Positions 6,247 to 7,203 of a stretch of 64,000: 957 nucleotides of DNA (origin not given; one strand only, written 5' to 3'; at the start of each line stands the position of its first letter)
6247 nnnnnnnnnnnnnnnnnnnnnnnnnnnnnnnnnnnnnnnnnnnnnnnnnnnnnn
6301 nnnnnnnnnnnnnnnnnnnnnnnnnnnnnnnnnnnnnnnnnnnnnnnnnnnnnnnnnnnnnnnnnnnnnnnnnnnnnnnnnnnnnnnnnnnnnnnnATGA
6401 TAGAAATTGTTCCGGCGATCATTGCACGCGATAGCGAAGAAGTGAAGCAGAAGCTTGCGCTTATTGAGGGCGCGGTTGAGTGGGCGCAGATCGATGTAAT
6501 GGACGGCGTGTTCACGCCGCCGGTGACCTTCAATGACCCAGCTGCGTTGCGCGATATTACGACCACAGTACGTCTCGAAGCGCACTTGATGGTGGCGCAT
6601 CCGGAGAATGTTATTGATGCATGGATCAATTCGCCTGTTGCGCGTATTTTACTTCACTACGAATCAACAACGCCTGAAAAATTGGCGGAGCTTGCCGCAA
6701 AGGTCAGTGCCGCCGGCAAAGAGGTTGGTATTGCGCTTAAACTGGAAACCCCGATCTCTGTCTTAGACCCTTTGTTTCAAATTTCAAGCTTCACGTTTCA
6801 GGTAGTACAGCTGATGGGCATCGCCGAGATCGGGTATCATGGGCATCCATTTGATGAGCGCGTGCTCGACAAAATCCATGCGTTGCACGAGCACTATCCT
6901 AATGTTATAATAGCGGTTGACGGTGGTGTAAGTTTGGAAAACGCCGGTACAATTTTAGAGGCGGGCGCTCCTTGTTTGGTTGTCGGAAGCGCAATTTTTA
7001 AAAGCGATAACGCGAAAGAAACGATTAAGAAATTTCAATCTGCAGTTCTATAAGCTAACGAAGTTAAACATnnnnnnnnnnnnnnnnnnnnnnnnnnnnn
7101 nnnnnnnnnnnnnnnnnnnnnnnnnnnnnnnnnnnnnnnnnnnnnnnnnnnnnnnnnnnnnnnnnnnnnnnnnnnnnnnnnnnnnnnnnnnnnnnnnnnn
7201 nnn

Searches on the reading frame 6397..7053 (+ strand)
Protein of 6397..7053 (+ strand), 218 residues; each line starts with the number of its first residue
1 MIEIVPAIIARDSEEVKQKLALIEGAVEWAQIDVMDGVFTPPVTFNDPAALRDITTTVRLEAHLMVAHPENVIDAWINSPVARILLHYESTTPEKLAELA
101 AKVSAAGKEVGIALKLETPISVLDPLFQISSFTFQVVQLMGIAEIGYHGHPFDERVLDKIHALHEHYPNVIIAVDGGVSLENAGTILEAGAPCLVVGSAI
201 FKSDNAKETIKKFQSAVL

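Call 12: find_encoding_contigs(protein=window:6397-7053:+, flank=3000, max_places=10)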
Protein window:6397-7053:+ (218 aa): 17 contigs read that carry it; 10 places shown.
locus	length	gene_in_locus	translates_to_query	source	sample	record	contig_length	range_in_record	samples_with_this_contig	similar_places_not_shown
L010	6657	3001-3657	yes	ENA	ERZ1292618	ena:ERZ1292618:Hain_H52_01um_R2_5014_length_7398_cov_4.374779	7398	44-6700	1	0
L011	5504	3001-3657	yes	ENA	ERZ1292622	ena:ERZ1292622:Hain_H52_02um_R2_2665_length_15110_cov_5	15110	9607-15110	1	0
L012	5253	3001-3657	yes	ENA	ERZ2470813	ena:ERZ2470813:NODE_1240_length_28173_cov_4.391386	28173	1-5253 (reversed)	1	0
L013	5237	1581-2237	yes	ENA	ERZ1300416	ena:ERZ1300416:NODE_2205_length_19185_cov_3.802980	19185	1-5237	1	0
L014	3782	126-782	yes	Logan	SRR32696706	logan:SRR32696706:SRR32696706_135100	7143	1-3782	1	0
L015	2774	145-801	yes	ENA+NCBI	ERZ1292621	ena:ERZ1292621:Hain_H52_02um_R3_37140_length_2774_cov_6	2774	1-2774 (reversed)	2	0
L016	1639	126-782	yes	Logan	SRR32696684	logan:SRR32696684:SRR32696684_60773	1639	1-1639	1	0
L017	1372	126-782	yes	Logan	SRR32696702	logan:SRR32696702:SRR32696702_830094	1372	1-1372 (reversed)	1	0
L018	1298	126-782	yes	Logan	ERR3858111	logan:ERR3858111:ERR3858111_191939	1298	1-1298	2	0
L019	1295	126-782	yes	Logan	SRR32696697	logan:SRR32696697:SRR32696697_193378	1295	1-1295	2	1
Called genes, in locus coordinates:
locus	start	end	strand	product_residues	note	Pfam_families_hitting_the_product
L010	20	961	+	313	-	PF01134:GIDA (weak), PF07992:Pyr_redox_2, PF12831:FAD_oxidored (weak), PF13738:Pyr_redox_3, PF00070:Pyr_redox (weak)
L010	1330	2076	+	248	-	PF02800:Gp_dh_C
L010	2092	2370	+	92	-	-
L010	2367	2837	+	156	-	PF02502:LacAB_rpiB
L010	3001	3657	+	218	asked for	PF00834:Ribul_P_3_epim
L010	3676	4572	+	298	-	PF13292:DXP_synthase_N, PF00456:Transketolase_N, PF00676:E1_dh (weak)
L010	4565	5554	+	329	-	PF02779:Transket_pyr, PF02780:Transketolase_C, PF22613:Transketolase_C_1 (weak)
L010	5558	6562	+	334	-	PF00294:PfkB, PF08543:Phos_pyr_kin (weak)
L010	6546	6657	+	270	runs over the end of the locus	?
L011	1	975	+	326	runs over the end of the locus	PF01134:GIDA (weak), PF07992:Pyr_redox_2, PF12831:FAD_oxidored (weak), PF13738:Pyr_redox_3, PF00070:Pyr_redox (weak)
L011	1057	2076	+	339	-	PF00044:Gp_dh_N, PF02800:Gp_dh_C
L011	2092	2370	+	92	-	-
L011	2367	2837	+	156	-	PF02502:LacAB_rpiB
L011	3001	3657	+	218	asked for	PF00834:Ribul_P_3_epim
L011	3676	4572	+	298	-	PF13292:DXP_synthase_N, PF00456:Transketolase_N, PF00676:E1_dh (weak)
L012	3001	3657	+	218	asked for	PF00834:Ribul_P_3_epim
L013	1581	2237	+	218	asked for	PF00834:Ribul_P_3_epim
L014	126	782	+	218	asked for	PF00834:Ribul_P_3_epim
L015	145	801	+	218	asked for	PF00834:Ribul_P_3_epim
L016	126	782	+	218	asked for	PF00834:Ribul_P_3_epim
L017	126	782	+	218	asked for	PF00834:Ribul_P_3_epim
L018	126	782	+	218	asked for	PF00834:Ribul_P_3_epim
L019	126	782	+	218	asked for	PF00834:Ribul_P_3_epim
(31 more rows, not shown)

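Call 14: find_related_loci(query=window:6397-7053:+, collection=genome_contigs, flank=4000)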
Query window:6397-7053:+ (218 aa) in genome_contigs; peptide patterns used: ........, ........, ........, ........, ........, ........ (x = any residue, [..] = any of these).
96 stretches matched a pattern; 8 encode a relative of the query (tblastn E <= 1e-3); 8 distinct loci.
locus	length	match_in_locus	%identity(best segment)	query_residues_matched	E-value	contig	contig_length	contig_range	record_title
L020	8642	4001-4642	74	1-214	1e-105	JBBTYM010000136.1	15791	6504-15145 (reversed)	MAG: Patescibacteria group bacterium isolate H41-bin131_1 H41_bin131_1_000000000136, whole genome shotgun sequence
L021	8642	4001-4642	73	1-214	1e-103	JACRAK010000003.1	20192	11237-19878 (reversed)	MAG: Candidatus Azambacteria bacterium isolate NC_groundwater_1591_Pr3_B-0.1um_51_37 SR-2_scaffold_141_346555, whole gen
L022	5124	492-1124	50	1-215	5e-67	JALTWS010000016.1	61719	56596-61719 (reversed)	MAG: Candidatus Azambacteria bacterium isolate S141_metabat1_scaf2bin.007 S141_NODE_236_length_61719_cov_4.883751, whole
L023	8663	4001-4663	46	1-215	5e-55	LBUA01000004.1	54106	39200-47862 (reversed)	MAG: Parcubacteria group bacterium GW2011_GWD2_38_12 US71_C0004, whole genome shotgun sequence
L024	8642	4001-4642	43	1-215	9e-54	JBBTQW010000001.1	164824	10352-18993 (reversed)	MAG: Patescibacteria group bacterium isolate H41-bin100_1 H41_bin100_1_000000000001, whole genome shotgun sequence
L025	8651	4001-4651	44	1-214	3e-50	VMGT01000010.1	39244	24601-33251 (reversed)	MAG: Parcubacteria group bacterium Greene1014_15 Greene101415_scaffold_1254, whole genome shotgun sequence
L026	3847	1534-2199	33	1-215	9e-32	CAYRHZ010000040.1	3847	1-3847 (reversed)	MAG TPA_asm: uncultured Candidatus Saccharibacteria bacterium isolate SRP286056_co1_489 genome assembly, contig: NODE_37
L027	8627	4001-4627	35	1-217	6e-32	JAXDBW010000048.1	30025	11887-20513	MAG: Patescibacteria group bacterium isolate POMEDNA-B28 Raw2_k127_2045572, whole genome shotgun sequence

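Call 22: find_homologous_proteins(query=window:6397-7053:+, max_evalue=1e-40)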
Query window:6397-7053:+ (218 aa): 234 proteins with E <= 1e-40 among 1728 candidates; the best 120 are listed.
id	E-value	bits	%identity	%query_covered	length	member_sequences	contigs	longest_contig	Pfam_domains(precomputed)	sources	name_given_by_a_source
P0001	2.9e-136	470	100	100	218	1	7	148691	PF00834.26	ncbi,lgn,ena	ncbi:MAG: hypothetical protein AAB598_02525 [Patescibacteria group bacterium]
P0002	1.6e-127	441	95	100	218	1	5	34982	PF00834.26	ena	-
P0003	1.4e-116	405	87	100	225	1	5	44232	PF00834.26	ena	-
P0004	2.4e-111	388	83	100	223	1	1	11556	PF00834.26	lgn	-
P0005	6.8e-109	380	79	100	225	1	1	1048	PF00834.26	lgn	-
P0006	1.5e-105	369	79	100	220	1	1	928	PF00834.26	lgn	-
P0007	1.3e-104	366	80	100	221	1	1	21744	PF00834.26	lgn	-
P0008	3.1e-100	352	75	100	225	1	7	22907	PF00834.26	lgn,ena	-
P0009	4.4e-98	345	73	100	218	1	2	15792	PF00834.26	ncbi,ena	ncbi:MAG: hypothetical protein AAB630_03095 [Patescibacteria group bacterium]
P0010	5.9e-98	345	75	100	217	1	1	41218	PF00834.26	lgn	-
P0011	5.1e-97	342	75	100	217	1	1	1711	PF00834.26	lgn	-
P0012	1.4e-96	340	73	100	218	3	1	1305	PF00834.26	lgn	-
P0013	7.5e-96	338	74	100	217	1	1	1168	PF00834.26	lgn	-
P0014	9.0e-96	337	73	98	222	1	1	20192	PF00834.26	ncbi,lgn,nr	ncbi:hypothetical protein HY839_00280 [Candidatus Azambacteria bacterium]|nr:hypothetical protein [C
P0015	8.1e-95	334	72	99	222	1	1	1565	PF00834.26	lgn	-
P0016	6.2e-90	318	71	98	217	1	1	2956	PF00834.26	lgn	-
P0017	6.6e-89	315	70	98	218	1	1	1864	PF00834.26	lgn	-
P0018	4.5e-86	306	69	98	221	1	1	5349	PF00834.26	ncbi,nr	ncbi:MAG: hypothetical protein NUV61_03705 [Candidatus Azambacteria bacterium]|nr:hypothetical prote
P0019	3.3e-85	303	65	100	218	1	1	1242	PF00834.26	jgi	-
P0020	1.2e-82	295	63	99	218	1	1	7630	PF00977.28,PF00834.26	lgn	-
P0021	1.7e-82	294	64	97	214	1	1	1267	PF00834.26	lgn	-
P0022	2.1e-81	291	62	97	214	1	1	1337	PF00834.26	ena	-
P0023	2.2e-81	290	63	97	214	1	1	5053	PF00834.26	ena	-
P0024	2.2e-81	290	63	97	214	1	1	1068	PF00834.26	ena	-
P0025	2.4e-81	290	63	97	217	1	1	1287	PF00834.26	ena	-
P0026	3.1e-81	290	62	97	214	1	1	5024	PF00834.26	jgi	-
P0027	3.2e-81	290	63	97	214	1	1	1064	PF00834.26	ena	-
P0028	7.9e-81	289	62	97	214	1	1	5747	PF00834.26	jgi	-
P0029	1.5e-80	288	63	97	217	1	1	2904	PF00834.26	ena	-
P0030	2.1e-80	287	62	97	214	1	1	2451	PF00834.26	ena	-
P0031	2.3e-80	287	62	97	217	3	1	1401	PF00834.26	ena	-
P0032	4.6e-80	286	63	96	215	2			PF00834.26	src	-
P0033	5.6e-80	286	61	97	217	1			PF00834.26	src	-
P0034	1.1e-79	285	63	97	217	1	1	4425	PF00834.26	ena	-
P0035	4.1e-79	283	62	98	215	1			PF00977.28,PF00834.26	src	-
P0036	5.0e-79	283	62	97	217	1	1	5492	PF00977.28,PF00834.26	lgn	-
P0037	7.8e-79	282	61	98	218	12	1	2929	PF00834.26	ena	-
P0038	5.4e-78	279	61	97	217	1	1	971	PF00834.26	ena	-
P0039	6.8e-78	279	60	100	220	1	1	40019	PF00834.26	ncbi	-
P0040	1.3e-77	278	62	100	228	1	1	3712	PF00834.26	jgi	-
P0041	3.3e-77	277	60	97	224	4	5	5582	PF00834.26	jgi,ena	-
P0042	3.6e-77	277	61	96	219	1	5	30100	PF00834.26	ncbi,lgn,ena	ncbi:MAG: hypothetical protein AAB949_01675 [Patescibacteria group bacterium]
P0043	2.4e-76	274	60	97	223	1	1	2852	PF00834.26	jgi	-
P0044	5.5e-76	273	61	97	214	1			PF00834.26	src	-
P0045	5.9e-76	273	60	97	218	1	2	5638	PF00834.26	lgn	-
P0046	1.6e-75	271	61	97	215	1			PF00834.26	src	-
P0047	1.5e-74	268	60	97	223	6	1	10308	PF00834.26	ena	-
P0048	1.6e-74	268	61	96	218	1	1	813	PF00834.26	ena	-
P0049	2.8e-73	264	59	97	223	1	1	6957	PF00834.26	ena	-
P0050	2.9e-73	264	60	95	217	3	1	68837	PF00834.26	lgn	-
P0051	6.9e-73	263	59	97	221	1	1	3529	PF00834.26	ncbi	-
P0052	9.6e-73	262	56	97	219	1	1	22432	PF00834.26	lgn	-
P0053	1.2e-72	262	60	94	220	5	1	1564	PF00834.26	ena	-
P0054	3.3e-72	261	56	100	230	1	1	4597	PF00834.26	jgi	-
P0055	4.0e-72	260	59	97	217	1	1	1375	PF00834.26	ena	-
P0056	9.3e-72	259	58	100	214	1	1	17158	PF00834.26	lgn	-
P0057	3.8e-71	257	58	100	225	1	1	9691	PF00834.26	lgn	-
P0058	2.9e-70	254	54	100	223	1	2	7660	PF00834.26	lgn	-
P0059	5.6e-70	253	56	97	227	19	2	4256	PF00834.26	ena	-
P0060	6.7e-70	253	55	100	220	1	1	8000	PF00834.26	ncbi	-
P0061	1.2e-69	252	58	99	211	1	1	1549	PF00834.26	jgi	-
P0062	6.9e-69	250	57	99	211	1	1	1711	PF00834.26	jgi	-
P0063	8.9e-69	249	57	95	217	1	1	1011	PF00834.26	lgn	-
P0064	1.5e-68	249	55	98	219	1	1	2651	PF00834.26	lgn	-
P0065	4.0e-68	247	55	97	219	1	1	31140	PF00834.26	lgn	-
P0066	4.4e-68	247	54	100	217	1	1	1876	PF00834.26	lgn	-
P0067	5.9e-68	247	56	98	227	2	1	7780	PF00834.26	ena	-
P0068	7.8e-68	246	54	98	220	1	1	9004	PF00834.26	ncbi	-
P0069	1.1e-67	246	55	98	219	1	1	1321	PF01884.24,PF00834.26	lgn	-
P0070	1.3e-67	246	53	100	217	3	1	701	PF00834.26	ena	-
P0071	1.6e-67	245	54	98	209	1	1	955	PF00834.26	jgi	-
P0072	2.4e-67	245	55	97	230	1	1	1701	PF00834.26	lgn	-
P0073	5.0e-67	244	54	100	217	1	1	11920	PF00834.26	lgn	-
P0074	6.0e-67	243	52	99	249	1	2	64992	PF00834.26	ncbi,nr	ncbi:hypothetical protein HY250_02160 [Candidatus Azambacteria bacterium]|nr:hypothetical protein [C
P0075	6.6e-67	243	55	98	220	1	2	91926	PF00977.28,PF00834.26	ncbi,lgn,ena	-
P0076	7.2e-67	243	53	99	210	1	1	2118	PF00834.26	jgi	-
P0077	1.0e-66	243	54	100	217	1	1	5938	PF00977.28,PF00834.26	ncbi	-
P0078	1.2e-66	242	53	99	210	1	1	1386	PF00834.26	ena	-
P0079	1.7e-66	242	55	98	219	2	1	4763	PF00834.26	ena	-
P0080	7.7e-66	240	53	95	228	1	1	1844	PF00834.26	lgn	-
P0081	4.9e-65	237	78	67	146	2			PF00834.26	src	-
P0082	1.9e-64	235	53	99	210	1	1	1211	PF00834.26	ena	-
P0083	2.0e-64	235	55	100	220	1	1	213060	PF00834.26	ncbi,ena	-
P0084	7.0e-64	233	53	98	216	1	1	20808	PF00977.28,PF00834.26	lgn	-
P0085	6.6e-63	230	52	100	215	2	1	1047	PF00834.26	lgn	-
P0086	2.6e-61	225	52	96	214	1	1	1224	PF00834.26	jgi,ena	-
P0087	5.9e-61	224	55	97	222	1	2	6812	PF00834.26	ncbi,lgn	-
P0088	8.1e-60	220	52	99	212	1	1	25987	PF00834.26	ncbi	-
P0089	8.5e-60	220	52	98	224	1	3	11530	PF00834.26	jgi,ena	jgi:ribulose-phosphate 3-epimerase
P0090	1.0e-59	220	52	99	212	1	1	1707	PF00834.26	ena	-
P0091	7.6e-59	217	48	99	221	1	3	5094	PF00834.26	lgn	-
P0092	1.2e-58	216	51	99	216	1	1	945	PF00834.26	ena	-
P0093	1.2e-58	216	50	99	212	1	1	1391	PF00834.26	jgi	-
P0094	1.6e-58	216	49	100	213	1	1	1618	PF00834.26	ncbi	-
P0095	9.4e-58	213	48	100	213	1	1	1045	PF00834.26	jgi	jgi:ribulose-phosphate 3-epimerase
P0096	4.1e-57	211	50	99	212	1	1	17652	PF00834.26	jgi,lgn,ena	-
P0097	1.2e-56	210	51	99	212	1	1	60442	PF00977.28,PF00834.26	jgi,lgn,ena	-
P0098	1.6e-56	209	50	99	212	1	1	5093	PF00977.28,PF00834.26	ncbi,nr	ncbi:hypothetical protein HY249_02965 [Candidatus Azambacteria bacterium]|nr:hypothetical protein [C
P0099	1.7e-56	209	50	99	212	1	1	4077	PF00977.28,PF00834.26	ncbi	-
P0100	1.8e-56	209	48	99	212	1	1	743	PF00834.26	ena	-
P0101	2.4e-56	209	49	99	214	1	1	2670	PF00977.28,PF00834.26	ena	-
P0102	5.1e-56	208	49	99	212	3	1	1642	PF00977.28,PF00834.26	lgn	-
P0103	7.4e-56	207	48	97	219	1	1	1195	PF00834.26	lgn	-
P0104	9.9e-56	207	62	70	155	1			PF00834.26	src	-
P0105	1.0e-55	207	49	100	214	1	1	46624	PF00834.26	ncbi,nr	ncbi:MAG: hypothetical protein HY764_00795 [Candidatus Portnoybacteria bacterium]|nr:hypothetical pr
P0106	1.9e-55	206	52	98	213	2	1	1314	PF00834.26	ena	-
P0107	3.7e-55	205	49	98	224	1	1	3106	PF00834.26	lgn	-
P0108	9.2e-55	204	50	98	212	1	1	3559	PF00834.26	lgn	-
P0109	1.7e-54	203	49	100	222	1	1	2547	PF00834.26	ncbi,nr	ncbi:MAG: ribulose-phosphate 3-epimerase [Patescibacteria group bacterium]|nr:ribulose-phosphate 3-e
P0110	2.1e-54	202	49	99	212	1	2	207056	PF00834.26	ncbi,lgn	-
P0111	1.1e-53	200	46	100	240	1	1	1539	PF01884.24,PF00834.26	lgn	-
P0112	1.2e-53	200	49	98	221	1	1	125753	PF00834.26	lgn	-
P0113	3.8e-53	198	46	100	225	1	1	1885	PF00834.26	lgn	-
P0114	4.3e-53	198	48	96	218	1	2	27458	PF00834.26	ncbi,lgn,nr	ncbi:MAG: ribulose-phosphate 3-epimerase [Candidatus Portnoybacteria bacterium]|nr:ribulose-phosphat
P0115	9.0e-53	197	48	98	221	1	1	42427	PF00834.26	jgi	jgi:ribulose-phosphate 3-epimerase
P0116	9.4e-53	197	47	99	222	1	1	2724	PF00834.26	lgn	-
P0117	1.3e-52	196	48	98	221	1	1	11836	PF00834.26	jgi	jgi:ribulose-phosphate 3-epimerase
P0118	1.5e-52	196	46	99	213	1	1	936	PF00834.26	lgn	-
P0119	1.7e-52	196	47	100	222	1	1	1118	PF00834.26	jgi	-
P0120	4.9e-52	195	47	99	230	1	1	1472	PF00834.26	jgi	jgi:ribulose-phosphate 3-epimerase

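Call 23: find_encoding_contigs(protein=P0002, flank=3000, max_places=5)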
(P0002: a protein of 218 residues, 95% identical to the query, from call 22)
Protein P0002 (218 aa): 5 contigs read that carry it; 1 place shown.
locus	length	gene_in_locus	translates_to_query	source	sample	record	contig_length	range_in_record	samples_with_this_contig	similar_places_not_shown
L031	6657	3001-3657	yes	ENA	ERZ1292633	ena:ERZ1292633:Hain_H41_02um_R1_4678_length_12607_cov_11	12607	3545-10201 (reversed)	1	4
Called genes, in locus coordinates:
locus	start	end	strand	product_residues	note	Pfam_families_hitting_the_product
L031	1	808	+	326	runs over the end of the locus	PF00890:FAD_binding_2 (faint), PF01134:GIDA (weak), PF03486:HI0933_like (faint), PF07992:Pyr_redox_2, PF12831:FAD_oxidored (weak), PF13738:Pyr_redox_3, PF00070:Pyr_redox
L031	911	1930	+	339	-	PF00044:Gp_dh_N, PF02800:Gp_dh_C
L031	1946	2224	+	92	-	-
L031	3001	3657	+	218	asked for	PF00834:Ribul_P_3_epim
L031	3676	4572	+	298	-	PF13292:DXP_synthase_N, PF00456:Transketolase_N, PF00676:E1_dh (weak)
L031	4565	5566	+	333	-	PF02779:Transket_pyr, PF22613:Transketolase_C_1 (weak), PF02780:Transketolase_C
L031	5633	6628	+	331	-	PF00294:PfkB, PF08543:Phos_pyr_kin (weak)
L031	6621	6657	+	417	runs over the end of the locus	-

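Call 24: find_encoding_contigs(protein=P0003, flank=3000, max_places=5)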
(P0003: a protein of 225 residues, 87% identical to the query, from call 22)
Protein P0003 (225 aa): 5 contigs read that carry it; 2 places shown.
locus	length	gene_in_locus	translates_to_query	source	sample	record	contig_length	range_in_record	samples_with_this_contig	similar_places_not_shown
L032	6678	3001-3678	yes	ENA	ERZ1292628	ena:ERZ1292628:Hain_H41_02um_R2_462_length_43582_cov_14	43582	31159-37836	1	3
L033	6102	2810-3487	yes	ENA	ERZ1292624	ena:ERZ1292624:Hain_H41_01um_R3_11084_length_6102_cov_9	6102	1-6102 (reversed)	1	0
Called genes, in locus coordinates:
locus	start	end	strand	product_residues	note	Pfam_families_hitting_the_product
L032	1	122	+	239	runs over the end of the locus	PF13462:Thioredoxin_4, PF01323:DSBA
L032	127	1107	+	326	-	PF00070:Pyr_redox (faint), PF01134:GIDA (weak), PF07992:Pyr_redox_2, PF12831:FAD_oxidored, PF13738:Pyr_redox_3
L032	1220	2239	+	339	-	PF00044:Gp_dh_N, PF02800:Gp_dh_C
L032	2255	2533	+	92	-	-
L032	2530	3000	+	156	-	PF02502:LacAB_rpiB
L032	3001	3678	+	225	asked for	PF00834:Ribul_P_3_epim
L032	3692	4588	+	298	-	PF13292:DXP_synthase_N, PF00456:Transketolase_N, PF00676:E1_dh (weak)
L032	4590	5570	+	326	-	PF02779:Transket_pyr, PF02780:Transketolase_C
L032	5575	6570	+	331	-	PF00294:PfkB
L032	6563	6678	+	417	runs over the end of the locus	-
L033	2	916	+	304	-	?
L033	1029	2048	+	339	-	PF00044:Gp_dh_N, PF02800:Gp_dh_C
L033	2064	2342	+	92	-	-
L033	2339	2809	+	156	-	PF02502:LacAB_rpiB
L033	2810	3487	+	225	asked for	PF00834:Ribul_P_3_epim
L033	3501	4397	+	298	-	PF13292:DXP_synthase_N, PF00456:Transketolase_N, PF00676:E1_dh (weak)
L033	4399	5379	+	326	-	PF02779:Transket_pyr, PF02780:Transketolase_C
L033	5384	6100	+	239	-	?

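Call 25: find_encoding_contigs(protein=P0004, flank=3000, max_places=3)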
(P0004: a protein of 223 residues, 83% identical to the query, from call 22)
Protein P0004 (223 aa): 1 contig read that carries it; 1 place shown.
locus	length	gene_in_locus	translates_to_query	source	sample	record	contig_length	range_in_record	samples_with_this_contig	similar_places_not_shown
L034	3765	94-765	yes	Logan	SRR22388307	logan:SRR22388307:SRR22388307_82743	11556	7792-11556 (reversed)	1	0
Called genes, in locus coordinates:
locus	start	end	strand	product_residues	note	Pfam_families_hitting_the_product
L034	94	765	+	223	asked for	PF00834:Ribul_P_3_epim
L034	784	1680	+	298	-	PF13292:DXP_synthase_N, PF00456:Transketolase_N, PF00676:E1_dh (weak)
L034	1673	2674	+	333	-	PF02779:Transket_pyr, PF22613:Transketolase_C_1 (weak), PF02780:Transketolase_C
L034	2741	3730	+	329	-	PF00294:PfkB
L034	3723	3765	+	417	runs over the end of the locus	-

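Call 26: find_encoding_contigs(protein=P0007, flank=3000, max_places=3)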
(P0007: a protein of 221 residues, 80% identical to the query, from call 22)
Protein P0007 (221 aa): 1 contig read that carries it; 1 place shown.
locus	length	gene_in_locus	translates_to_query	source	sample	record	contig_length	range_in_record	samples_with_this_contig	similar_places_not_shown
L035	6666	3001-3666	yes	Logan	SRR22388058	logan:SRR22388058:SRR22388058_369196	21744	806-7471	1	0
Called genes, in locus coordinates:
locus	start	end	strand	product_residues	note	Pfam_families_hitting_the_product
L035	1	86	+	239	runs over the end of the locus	PF13462:Thioredoxin_4, PF13098:Thioredoxin_2 (weak), PF01323:DSBA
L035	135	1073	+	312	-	PF00070:Pyr_redox (faint), PF01134:GIDA (weak), PF07992:Pyr_redox_2, PF12831:FAD_oxidored, PF13738:Pyr_redox_3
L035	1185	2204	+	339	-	PF00044:Gp_dh_N, PF02800:Gp_dh_C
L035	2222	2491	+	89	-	-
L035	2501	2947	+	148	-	PF02502:LacAB_rpiB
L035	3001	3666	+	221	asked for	PF00834:Ribul_P_3_epim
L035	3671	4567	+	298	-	PF13292:DXP_synthase_N, PF00456:Transketolase_N, PF00676:E1_dh (weak)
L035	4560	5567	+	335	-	PF02779:Transket_pyr, PF22613:Transketolase_C_1 (weak), PF02780:Transketolase_C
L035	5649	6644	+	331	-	PF00294:PfkB, PF08543:Phos_pyr_kin (weak)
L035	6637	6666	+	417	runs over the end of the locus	-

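Call 32: find_encoding_contigs(protein=P0005, flank=3000, max_places=3)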
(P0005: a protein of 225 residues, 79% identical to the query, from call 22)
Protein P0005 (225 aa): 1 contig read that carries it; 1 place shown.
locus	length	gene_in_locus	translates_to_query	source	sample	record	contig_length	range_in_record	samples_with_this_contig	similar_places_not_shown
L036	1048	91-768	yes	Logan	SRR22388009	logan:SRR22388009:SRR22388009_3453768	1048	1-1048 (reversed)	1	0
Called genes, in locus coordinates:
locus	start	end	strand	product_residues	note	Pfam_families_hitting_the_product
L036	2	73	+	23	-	?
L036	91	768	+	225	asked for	PF00834:Ribul_P_3_epim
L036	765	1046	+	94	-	?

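Call 33: find_encoding_contigs(protein=P0006, flank=3000, max_places=3)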
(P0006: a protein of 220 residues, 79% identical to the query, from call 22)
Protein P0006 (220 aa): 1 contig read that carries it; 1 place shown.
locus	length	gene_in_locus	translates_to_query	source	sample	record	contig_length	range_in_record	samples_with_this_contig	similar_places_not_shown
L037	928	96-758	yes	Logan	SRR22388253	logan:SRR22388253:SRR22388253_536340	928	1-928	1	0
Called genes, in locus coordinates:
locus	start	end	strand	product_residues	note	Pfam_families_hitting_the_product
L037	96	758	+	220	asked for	PF00834:Ribul_P_3_epim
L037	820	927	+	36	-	?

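Call 34: find_encoding_contigs(protein=P0008, flank=3000, max_places=6)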
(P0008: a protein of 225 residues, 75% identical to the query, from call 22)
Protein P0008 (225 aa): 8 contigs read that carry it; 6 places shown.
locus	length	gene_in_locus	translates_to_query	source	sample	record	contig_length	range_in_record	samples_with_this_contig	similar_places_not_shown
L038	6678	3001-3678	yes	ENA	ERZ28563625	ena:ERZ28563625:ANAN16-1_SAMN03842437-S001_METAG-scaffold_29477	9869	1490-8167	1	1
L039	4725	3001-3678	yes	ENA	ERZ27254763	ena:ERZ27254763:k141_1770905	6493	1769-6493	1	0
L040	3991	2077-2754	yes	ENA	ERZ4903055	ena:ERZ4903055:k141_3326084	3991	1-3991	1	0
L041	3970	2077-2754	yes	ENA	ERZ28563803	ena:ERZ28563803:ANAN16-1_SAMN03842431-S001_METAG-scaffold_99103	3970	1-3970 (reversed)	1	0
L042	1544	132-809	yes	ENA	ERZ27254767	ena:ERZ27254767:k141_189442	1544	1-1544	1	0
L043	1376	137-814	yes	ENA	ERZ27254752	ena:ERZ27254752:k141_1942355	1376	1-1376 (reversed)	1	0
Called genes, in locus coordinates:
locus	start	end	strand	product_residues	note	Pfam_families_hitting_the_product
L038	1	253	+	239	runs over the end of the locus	PF13462:Thioredoxin_4, PF13098:Thioredoxin_2 (weak), PF01323:DSBA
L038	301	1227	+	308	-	PF07992:Pyr_redox_2, PF12831:FAD_oxidored (weak), PF13738:Pyr_redox_3, PF00070:Pyr_redox (weak)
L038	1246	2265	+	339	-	PF00044:Gp_dh_N, PF02800:Gp_dh_C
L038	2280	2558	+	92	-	-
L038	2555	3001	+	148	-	PF02502:LacAB_rpiB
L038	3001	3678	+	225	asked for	PF00834:Ribul_P_3_epim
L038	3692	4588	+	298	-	PF13292:DXP_synthase_N, PF00456:Transketolase_N, PF00676:E1_dh (weak)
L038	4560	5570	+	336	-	PF02779:Transket_pyr, PF02780:Transketolase_C, PF22613:Transketolase_C_1 (weak)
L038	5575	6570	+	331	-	PF00294:PfkB, PF08543:Phos_pyr_kin (weak)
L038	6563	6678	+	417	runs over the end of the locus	-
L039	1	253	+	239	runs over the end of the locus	PF13462:Thioredoxin_4, PF13098:Thioredoxin_2 (weak), PF01323:DSBA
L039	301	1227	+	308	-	PF07992:Pyr_redox_2, PF12831:FAD_oxidored (weak), PF13738:Pyr_redox_3, PF00070:Pyr_redox (weak)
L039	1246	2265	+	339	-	PF00044:Gp_dh_N, PF02800:Gp_dh_C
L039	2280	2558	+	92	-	-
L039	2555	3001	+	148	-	PF02502:LacAB_rpiB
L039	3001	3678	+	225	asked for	PF00834:Ribul_P_3_epim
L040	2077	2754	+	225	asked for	PF00834:Ribul_P_3_epim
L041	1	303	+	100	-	?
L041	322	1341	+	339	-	PF00044:Gp_dh_N, PF02800:Gp_dh_C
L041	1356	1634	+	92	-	-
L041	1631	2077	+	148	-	PF02502:LacAB_rpiB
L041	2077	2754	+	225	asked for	PF00834:Ribul_P_3_epim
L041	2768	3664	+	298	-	PF13292:DXP_synthase_N, PF00456:Transketolase_N, PF00676:E1_dh (weak)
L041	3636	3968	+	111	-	?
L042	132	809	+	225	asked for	PF00834:Ribul_P_3_epim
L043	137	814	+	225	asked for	PF00834:Ribul_P_3_epim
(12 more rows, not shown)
